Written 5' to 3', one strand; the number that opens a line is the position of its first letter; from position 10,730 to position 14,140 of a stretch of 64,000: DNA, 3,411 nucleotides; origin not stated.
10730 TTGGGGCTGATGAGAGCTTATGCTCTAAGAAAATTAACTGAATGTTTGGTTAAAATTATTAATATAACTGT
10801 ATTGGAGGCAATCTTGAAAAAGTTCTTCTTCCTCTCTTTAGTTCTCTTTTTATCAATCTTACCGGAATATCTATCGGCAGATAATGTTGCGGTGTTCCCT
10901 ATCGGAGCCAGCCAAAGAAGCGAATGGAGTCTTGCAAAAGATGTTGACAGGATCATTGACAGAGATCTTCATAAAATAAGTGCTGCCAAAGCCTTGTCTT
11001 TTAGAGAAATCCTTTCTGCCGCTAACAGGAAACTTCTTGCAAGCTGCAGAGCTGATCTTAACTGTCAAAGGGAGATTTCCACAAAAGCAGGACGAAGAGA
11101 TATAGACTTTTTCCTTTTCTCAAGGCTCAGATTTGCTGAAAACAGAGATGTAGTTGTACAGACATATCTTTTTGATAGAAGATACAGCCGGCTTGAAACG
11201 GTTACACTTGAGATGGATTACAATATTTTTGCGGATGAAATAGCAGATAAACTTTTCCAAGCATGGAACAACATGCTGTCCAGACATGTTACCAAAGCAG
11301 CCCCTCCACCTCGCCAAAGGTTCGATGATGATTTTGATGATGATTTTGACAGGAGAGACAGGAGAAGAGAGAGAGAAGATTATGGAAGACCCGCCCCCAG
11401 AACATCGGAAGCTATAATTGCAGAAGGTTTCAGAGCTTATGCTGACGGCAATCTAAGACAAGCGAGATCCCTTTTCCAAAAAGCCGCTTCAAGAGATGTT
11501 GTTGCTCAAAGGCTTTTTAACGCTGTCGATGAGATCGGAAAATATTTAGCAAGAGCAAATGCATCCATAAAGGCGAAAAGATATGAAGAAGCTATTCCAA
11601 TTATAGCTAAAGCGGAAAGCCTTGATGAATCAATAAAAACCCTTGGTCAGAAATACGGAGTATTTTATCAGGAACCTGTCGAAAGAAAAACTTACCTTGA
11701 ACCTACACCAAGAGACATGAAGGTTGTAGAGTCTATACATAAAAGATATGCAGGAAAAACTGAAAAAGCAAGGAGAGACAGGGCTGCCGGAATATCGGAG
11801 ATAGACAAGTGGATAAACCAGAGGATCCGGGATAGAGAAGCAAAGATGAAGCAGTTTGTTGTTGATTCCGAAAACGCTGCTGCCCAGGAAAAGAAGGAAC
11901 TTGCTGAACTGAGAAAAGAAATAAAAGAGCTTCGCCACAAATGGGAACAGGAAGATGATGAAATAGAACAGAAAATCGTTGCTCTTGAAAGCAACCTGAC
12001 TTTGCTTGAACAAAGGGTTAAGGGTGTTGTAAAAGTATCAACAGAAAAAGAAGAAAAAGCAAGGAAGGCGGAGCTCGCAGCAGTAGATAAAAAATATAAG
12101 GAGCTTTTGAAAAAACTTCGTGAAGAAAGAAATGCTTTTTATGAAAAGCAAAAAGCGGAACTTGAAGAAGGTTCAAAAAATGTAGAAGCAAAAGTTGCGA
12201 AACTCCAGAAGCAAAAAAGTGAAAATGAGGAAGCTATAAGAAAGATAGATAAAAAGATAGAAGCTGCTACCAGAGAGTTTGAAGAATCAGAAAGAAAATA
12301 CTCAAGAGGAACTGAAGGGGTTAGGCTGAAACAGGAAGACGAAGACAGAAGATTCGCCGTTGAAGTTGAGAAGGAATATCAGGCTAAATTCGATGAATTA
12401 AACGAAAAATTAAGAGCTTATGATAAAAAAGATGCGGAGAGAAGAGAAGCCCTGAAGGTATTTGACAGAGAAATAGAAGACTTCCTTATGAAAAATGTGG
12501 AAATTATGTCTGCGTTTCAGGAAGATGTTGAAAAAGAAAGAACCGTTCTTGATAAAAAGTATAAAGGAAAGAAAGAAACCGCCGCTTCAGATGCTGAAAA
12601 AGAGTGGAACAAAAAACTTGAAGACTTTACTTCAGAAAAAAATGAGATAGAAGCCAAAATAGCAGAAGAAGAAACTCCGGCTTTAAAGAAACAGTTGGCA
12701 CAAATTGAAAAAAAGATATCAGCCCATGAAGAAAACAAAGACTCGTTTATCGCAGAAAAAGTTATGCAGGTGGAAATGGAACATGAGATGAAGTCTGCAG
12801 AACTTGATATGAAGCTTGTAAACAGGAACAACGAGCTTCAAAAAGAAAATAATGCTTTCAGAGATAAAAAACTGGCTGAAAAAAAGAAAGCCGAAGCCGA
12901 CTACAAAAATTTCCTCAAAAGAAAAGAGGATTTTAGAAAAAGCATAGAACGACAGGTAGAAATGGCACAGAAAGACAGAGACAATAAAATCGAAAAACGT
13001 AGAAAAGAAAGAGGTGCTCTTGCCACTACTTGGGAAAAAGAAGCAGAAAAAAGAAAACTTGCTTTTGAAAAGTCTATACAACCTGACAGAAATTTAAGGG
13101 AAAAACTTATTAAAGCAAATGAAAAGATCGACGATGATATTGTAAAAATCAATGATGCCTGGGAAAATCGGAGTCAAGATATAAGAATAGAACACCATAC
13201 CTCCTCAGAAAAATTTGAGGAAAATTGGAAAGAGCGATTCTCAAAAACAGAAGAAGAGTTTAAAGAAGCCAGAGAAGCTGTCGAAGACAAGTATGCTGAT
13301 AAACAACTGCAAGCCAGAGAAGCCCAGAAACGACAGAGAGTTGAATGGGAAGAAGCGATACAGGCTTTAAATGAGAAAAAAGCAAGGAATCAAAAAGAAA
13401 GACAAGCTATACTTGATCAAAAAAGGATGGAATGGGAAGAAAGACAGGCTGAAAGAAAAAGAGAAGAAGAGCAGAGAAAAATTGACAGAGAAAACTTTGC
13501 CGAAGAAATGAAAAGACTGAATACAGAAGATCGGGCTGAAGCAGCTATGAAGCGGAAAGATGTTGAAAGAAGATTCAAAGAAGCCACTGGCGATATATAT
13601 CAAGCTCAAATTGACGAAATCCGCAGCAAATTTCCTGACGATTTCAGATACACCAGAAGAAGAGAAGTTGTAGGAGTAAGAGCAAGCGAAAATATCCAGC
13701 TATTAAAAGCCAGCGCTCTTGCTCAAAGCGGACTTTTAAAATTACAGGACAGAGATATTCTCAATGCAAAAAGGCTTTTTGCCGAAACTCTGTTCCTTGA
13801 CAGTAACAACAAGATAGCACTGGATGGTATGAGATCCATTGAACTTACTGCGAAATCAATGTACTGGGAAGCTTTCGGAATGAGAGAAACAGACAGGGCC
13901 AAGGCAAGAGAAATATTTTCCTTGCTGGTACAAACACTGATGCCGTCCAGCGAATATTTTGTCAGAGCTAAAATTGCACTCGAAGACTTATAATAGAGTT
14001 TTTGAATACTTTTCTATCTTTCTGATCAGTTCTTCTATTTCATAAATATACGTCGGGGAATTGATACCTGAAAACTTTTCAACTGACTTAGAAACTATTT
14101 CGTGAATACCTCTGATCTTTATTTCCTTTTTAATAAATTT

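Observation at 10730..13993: Secreted ~1060-aa protein dominated by ~700 residues of charged coiled coil, flanked by a small N-domain and a TPR-like C-domain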

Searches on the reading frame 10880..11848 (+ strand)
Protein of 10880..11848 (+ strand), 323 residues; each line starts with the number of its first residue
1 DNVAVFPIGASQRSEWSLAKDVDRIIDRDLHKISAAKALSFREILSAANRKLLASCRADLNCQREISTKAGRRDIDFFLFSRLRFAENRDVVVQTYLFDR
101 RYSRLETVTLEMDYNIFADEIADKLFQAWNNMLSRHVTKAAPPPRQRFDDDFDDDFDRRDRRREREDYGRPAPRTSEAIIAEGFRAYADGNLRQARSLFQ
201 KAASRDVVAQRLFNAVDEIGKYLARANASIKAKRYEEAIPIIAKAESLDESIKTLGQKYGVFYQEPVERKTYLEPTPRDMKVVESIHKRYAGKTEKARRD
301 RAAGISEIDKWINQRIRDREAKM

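Call 30: search_solved_structures(query=A2, max_evalue=10, show_alignments=2)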
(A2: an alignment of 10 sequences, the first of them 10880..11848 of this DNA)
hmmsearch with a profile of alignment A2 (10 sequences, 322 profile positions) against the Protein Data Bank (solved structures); distinct sequences matched with E-value up to 10: 3.
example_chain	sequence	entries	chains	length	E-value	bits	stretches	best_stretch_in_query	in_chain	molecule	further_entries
5gpl_A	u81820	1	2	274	0.43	13.5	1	97-196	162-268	Putative nucleosome assembly protein C36B7.08c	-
5gpk_A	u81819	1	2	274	0.69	12.8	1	97-196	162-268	Putative nucleosome assembly protein C36B7.08c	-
9l5r_I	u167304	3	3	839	0.72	12.8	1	184-247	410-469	Putative pre-mRNA splicing protein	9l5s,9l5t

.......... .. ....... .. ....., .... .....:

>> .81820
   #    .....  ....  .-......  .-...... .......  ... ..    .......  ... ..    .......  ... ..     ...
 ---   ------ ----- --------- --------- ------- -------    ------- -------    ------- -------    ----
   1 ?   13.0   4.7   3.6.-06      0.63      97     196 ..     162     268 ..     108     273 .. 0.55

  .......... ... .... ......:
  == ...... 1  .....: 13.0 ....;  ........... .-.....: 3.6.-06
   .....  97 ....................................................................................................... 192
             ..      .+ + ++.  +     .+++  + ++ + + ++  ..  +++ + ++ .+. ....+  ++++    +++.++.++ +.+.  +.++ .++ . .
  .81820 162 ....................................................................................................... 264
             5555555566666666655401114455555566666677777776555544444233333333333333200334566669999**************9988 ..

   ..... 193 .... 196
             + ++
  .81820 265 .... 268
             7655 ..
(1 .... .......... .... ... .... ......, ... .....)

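Call 37: search_protein_representatives(alignment_id=A2)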
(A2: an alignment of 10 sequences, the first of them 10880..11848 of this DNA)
Query: 10 sequences, 322 profile positions. Proteins with E-value up to 0.001 (for the whole library): 23; up to 1e-10: 17; up to 1e-30: 8. The best 23 are listed.
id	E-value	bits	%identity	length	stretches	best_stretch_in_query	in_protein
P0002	1.7e-149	514.4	-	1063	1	1-322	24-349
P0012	4.8e-50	187.6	-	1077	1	4-320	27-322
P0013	1.1e-45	173.2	-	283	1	154-322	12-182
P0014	9.6e-42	160.3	-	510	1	10-322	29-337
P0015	1.4e-38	149.9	-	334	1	2-215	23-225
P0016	4.5e-34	135.1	-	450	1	3-321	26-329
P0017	2.2e-33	132.8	-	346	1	1-321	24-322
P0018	2.2e-31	126.2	-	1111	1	2-322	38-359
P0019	2.3e-30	122.9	-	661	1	2-322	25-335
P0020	2.2e-27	113.1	-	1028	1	3-320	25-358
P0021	8.7e-22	94.7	-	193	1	2-149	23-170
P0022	5.6e-20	88.8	-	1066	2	17-320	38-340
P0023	1.5e-18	84.1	-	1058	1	2-318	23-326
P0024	2.0e-18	83.7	-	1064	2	10-320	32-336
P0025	7.4e-17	78.5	-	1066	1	10-315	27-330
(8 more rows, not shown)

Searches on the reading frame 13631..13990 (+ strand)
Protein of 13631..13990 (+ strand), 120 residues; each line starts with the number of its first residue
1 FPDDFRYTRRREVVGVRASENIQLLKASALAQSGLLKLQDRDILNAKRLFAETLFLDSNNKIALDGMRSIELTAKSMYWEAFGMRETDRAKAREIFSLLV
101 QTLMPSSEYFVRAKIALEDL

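Call 78: search_solved_structures(query=A4, max_evalue=10)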
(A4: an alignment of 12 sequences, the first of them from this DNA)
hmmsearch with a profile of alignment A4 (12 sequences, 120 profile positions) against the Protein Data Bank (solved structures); distinct sequences matched with E-value up to 10: 22.
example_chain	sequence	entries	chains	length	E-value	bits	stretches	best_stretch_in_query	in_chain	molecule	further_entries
7obi_A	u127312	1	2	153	1.4e-05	28.5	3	17-71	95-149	CTPR-rv4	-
8ump_A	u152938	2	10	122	0.00083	22.8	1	15-70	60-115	T33-ml35-redesigned-TPR-domain-fold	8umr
3kd7_A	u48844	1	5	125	0.0038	20.6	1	13-67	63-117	CTPR390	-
7y4i_A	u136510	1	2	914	0.0089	19.4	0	32-56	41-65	Probable UDP-N-acetylglucosamine--peptide N-acetylglucosaminyltransferase SPINDLY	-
8dtf_A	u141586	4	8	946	0.01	19.3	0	32-56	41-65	Probable UDP-N-acetylglucosamine--peptide N-acetylglucosaminyltransferase SPINDLY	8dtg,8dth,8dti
8a3t_J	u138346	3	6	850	0.018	18.4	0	33-71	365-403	Anaphase-promoting complex subunit CDC16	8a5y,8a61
7kdt_A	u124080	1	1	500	0.019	18.4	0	21-76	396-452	Mitochondrial import receptor subunit TOM70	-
9pkq_A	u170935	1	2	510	0.024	18.1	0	21-76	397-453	Mitochondrial import receptor subunit TOM70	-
3ogk_B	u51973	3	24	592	0.06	16.8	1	16-76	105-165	Coronatine-insensitive protein 1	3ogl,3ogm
4gco_A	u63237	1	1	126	0.072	16.5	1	40-68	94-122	Protein STI-1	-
2ho1_A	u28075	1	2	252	0.073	16.5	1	19-61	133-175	Type 4 fimbrial biogenesis protein PilF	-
2fi7_A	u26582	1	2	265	0.084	16.3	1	19-61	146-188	type 4 fimbrial biogenesis protein PilF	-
9yr4_A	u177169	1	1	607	0.11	15.9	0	21-76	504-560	Mitochondrial import receptor subunit TOM70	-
7dhg_C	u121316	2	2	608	0.11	15.9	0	21-76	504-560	Mitochondrial import receptor subunit TOM70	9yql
3mlg_A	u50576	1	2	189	0.19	15.2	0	38-66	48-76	2X chimera of Helicobacter pylori protein HP0242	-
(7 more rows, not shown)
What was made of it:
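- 13631..13990 (+): C-terminal half of the TPR base, aa 940-1059: strand 944-952 plus five helices. Profile match to consensus TPR designs, E 1.4e-5 (call 78).
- On TPR repeat proteins: Profile of aa 940-1059 against consensus TPR designs: E 1.4e-5 (call 78).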
